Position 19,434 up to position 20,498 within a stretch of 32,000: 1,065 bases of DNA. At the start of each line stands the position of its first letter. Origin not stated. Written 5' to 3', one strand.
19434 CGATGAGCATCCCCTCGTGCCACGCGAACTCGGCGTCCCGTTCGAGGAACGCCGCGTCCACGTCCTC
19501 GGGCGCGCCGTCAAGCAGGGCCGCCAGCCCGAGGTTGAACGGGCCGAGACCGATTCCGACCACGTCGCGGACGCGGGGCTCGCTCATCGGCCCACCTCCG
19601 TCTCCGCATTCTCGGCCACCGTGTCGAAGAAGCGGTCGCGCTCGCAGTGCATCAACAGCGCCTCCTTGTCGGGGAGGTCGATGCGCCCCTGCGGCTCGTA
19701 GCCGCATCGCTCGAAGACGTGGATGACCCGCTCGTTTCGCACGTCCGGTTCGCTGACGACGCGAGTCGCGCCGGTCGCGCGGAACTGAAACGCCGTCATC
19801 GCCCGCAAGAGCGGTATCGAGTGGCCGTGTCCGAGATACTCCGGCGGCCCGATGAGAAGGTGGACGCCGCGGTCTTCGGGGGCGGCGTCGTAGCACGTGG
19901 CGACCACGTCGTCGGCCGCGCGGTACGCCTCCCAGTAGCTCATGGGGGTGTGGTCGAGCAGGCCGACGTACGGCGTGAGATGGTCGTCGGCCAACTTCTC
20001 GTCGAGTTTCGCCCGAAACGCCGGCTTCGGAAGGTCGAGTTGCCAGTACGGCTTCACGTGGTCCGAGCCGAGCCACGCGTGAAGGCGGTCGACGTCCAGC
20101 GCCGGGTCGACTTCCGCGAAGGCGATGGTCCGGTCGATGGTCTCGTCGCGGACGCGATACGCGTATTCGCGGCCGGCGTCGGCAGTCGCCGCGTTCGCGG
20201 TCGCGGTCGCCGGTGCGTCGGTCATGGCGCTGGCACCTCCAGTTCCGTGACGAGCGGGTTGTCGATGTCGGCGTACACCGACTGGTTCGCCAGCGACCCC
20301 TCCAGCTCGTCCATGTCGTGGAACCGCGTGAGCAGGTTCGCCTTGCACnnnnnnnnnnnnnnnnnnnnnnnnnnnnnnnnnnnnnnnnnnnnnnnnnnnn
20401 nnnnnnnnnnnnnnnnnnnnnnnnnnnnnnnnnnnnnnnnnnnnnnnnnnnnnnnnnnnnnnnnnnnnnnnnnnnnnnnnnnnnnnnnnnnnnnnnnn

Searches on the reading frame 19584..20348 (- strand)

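Call 42: search_protein_families(library=pfam, proteins=[window:19584-20348:-], max_evalue=0.001)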
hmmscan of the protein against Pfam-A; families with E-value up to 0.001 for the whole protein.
window:19584-20348:- (254 aa): 2 families
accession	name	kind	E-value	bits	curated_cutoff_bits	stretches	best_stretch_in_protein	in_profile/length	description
PF13523.12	Acetyltransf_8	-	1.5e-47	161.3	27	1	81-225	1-145/145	Acetyltransferase (GNAT) domain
PF13302.13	Acetyltransf_3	-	9.7e-07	30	25.4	1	83-217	10-137/138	Acetyltransferase (GNAT) domain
